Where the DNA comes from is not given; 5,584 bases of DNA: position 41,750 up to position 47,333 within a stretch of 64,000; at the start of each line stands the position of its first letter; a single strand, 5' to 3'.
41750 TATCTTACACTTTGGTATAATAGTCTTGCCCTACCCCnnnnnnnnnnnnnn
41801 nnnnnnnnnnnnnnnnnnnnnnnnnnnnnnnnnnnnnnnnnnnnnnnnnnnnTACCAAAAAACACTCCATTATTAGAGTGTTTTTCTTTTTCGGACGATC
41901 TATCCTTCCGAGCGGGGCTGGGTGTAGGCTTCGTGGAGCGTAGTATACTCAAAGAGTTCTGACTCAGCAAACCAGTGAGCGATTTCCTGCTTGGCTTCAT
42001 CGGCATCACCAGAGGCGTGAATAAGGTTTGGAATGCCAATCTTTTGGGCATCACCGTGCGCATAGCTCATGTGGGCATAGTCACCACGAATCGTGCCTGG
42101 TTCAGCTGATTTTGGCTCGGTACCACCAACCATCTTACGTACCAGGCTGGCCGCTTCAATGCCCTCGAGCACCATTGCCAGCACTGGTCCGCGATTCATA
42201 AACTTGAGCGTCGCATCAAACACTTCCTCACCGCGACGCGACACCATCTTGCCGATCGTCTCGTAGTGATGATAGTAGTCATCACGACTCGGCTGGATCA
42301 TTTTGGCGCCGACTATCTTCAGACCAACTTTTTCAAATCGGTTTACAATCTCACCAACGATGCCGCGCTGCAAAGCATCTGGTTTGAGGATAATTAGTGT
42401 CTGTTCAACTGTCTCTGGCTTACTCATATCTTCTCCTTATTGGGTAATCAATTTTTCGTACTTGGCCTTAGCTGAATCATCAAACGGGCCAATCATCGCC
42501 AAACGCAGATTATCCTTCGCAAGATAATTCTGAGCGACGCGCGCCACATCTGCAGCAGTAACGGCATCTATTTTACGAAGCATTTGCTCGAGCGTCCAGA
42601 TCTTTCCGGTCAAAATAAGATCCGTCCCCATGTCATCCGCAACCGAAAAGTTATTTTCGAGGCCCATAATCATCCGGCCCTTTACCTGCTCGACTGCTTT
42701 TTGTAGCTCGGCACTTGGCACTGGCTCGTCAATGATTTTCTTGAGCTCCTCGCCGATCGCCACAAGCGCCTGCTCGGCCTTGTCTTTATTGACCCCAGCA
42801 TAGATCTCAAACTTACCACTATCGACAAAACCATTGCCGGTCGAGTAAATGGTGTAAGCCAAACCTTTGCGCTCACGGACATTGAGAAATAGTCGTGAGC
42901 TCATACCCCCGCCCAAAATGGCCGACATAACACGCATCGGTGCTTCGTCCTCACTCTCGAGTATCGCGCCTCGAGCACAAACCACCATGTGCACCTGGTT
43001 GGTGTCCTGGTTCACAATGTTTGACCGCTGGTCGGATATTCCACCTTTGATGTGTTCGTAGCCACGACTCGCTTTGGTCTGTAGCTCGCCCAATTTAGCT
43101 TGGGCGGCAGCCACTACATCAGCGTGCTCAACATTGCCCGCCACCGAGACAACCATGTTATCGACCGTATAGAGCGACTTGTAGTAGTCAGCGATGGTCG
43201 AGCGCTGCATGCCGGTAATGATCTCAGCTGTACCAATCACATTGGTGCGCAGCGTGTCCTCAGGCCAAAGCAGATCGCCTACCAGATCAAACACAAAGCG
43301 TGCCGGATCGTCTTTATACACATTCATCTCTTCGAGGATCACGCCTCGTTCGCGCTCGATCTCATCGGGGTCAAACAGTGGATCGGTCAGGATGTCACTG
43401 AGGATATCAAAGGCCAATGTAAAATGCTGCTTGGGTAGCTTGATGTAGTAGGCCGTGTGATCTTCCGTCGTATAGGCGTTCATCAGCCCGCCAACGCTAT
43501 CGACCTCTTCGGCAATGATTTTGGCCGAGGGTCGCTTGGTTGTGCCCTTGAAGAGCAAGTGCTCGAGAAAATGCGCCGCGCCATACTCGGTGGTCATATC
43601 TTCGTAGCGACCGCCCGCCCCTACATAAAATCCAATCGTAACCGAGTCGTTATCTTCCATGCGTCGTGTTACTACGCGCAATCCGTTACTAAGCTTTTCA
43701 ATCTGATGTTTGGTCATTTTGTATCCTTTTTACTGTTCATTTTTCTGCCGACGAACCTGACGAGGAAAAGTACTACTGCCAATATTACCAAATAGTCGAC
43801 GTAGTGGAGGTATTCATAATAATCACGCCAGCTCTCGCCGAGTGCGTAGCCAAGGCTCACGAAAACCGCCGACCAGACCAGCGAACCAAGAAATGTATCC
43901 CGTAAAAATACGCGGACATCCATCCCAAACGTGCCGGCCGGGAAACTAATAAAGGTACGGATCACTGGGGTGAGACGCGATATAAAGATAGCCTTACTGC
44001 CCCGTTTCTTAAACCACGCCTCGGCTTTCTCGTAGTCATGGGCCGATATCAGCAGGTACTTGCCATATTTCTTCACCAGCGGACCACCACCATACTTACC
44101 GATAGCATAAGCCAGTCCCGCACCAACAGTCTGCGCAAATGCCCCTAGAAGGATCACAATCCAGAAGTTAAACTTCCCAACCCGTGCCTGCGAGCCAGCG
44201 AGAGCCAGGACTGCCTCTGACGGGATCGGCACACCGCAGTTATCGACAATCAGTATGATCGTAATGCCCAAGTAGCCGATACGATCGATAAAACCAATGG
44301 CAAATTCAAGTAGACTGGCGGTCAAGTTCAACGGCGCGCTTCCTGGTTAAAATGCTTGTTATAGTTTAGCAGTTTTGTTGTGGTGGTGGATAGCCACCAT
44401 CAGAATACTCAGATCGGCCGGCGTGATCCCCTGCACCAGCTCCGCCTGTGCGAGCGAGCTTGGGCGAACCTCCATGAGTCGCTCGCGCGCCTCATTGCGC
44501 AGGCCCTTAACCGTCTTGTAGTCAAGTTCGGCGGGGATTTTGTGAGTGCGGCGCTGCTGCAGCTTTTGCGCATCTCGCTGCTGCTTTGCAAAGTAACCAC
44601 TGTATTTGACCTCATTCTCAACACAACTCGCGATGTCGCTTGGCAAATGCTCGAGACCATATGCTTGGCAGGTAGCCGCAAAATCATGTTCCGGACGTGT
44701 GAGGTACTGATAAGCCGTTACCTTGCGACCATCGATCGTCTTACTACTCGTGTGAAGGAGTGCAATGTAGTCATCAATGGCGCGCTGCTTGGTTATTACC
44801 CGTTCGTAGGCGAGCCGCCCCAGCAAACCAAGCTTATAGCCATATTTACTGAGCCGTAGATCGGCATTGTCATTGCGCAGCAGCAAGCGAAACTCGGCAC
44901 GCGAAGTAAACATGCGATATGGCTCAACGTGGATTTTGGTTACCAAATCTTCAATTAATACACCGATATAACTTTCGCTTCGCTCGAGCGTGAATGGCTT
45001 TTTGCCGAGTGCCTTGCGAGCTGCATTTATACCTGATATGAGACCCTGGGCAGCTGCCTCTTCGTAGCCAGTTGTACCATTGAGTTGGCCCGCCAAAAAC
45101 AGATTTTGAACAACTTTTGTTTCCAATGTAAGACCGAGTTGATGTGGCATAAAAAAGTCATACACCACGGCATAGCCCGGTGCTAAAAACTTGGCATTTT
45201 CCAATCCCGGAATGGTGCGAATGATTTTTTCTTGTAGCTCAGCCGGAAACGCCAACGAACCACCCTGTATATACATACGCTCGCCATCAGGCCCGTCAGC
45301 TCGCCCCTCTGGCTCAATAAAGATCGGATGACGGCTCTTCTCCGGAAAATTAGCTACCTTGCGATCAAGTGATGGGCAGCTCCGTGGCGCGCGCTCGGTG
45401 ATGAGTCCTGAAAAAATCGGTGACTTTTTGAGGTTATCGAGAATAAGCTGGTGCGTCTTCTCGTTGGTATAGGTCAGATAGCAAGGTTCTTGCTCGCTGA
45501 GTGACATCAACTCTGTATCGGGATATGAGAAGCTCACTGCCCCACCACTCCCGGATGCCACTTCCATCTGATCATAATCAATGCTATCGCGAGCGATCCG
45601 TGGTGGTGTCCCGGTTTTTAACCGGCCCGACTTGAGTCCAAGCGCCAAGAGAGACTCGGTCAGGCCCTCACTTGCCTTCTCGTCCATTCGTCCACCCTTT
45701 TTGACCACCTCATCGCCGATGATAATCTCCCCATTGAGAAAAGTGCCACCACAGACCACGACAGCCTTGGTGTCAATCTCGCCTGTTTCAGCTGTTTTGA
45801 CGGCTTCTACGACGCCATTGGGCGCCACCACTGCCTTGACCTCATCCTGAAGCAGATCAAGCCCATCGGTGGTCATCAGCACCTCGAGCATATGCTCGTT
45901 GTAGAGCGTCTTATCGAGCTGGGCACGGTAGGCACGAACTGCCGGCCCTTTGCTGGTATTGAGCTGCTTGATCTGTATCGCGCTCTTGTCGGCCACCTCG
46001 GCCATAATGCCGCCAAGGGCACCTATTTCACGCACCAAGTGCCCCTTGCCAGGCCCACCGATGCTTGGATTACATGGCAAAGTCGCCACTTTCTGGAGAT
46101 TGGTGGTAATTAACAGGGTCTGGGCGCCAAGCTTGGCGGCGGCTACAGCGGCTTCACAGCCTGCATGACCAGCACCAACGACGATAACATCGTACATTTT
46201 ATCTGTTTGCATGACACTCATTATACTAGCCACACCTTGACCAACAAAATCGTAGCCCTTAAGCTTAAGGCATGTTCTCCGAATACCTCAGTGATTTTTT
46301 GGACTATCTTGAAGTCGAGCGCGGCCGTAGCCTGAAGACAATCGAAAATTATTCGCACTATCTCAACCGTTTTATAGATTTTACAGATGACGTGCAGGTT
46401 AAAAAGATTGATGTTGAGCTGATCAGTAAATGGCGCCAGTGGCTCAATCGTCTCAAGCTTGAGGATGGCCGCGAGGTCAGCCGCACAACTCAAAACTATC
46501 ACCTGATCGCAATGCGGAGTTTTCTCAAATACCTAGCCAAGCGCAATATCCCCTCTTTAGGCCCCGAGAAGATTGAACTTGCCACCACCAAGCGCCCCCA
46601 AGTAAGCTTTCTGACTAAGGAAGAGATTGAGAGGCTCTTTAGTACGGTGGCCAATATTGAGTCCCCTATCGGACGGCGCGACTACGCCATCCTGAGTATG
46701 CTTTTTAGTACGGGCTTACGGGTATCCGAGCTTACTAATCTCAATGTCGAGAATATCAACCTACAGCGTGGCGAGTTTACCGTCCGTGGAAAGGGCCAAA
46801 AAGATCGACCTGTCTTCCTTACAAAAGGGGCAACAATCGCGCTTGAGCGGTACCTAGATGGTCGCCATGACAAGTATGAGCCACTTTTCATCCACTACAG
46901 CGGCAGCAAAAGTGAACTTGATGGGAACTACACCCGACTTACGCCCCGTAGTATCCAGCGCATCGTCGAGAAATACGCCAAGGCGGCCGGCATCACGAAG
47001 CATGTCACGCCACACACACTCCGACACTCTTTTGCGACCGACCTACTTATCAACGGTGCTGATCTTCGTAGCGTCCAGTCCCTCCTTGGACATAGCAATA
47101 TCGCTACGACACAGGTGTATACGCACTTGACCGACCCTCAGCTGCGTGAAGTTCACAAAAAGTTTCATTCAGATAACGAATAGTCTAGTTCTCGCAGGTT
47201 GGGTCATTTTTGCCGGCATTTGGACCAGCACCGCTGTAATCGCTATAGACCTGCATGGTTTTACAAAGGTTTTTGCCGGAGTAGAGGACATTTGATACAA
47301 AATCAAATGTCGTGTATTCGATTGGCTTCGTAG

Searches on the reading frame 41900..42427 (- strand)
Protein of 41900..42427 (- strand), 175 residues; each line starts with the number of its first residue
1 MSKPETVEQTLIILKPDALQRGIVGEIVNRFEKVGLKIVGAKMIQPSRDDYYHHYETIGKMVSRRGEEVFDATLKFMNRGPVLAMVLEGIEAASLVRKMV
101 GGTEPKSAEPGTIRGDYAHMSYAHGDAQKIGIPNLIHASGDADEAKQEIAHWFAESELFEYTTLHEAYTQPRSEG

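Call 86: search_protein_families(library=pfam, proteins=[window:41900-42427:-], max_evalue=0.01)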
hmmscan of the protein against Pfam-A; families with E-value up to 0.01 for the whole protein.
window:41900-42427:- (175 aa): 1 family
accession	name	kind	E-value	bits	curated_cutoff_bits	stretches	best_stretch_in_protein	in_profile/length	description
PF00334.24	NDK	-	1.3e-39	135.6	27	1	8-157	1-134/135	Nucleoside diphosphate kinase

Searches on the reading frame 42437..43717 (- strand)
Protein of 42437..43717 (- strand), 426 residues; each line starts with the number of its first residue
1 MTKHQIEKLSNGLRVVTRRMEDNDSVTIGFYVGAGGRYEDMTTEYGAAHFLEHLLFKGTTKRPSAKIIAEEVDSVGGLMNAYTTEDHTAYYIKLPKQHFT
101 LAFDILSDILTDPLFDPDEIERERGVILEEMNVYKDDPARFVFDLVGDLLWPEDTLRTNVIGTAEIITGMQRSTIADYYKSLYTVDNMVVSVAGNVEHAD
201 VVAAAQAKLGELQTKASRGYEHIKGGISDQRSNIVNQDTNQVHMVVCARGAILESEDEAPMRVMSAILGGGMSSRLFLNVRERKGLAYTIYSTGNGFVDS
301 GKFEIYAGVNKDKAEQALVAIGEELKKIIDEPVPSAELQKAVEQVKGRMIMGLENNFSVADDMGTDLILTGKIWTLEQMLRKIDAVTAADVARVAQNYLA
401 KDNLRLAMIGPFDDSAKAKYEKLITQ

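Call 13: search_protein_families(library=pfam, proteins=[window:42437-43717:-], max_evalue=0.00001)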
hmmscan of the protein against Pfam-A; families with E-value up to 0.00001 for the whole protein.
window:42437-43717:- (426 aa): 2 families
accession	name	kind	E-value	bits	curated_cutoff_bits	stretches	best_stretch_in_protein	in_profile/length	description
PF05193.26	Peptidase_M16_C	-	8.3e-38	130.5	23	1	172-344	4-180/181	Peptidase M16 inactive domain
PF00675.25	Peptidase_M16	-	7.6e-37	126.9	22.3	1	14-163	1-148/149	Insulinase (Peptidase family M16)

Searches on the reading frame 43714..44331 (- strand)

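Call 86: search_protein_families(library=pfam, proteins=[window:43714-44331:-], max_evalue=0.01)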
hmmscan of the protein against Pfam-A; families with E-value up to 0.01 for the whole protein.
window:43714-44331:- (205 aa): 2 families
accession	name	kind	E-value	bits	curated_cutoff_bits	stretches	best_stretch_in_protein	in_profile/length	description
PF09335.16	VTT_dom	-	1.1e-23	84.5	33.9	1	36-162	1-122/123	VTT domain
PF22990.1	ABHD16_N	-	0.0075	16.7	27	0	152-201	47-96/125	Phosphatidylserine Lipase ABHD16 N-terminal domain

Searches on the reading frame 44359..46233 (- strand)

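Call 13: search_protein_families(library=pfam, proteins=[window:44359-46233:-], max_evalue=0.00001)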
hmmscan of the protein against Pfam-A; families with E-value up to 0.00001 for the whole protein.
window:44359-46233:- (624 aa): 4 families
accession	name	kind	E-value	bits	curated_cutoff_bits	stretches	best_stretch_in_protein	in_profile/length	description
PF01134.28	GIDA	-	6.5e-146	486.8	22.1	1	15-412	1-391/391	Glucose inhibited division protein A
PF13932.14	SAM_GIDA_C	-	3e-19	69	27.1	1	557-612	2-57/57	tRNA modifying enzyme MnmG/GidA C-terminal helical bundle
PF21680.2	GIDA_C_1st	-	9.9e-08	33.1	24.7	1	476-552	4-96/96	tRNA modifying enzyme MnmG/GidA C-terminal helical domain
PF12831.13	FAD_oxidored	-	3.6e-07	30.3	27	1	15-163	1-143/416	FAD dependent oxidoreductase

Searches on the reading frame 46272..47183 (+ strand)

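Call 86: search_protein_families(library=pfam, proteins=[window:46272-47183:+], max_evalue=0.01)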
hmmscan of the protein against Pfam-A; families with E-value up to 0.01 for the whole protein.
window:46272-47183:+ (303 aa): 4 families
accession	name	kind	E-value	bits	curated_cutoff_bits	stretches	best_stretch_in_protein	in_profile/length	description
PF00589.27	Phage_integrase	-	2.1e-45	155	27.1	1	113-288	2-170/172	Phage integrase family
PF02899.23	Phage_int_SAM_1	-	1.7e-14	54.3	22.3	1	7-91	2-82/83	Phage integrase, N-terminal SAM-like domain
PF13102.12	Phage_int_SAM_5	-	2.9e-09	37.6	22.3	1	2-91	2-85/98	Phage integrase SAM-like domain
PF13495.12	Phage_int_SAM_4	-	1.9e-08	35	27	1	7-93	3-83/85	Phage integrase, N-terminal SAM-like domain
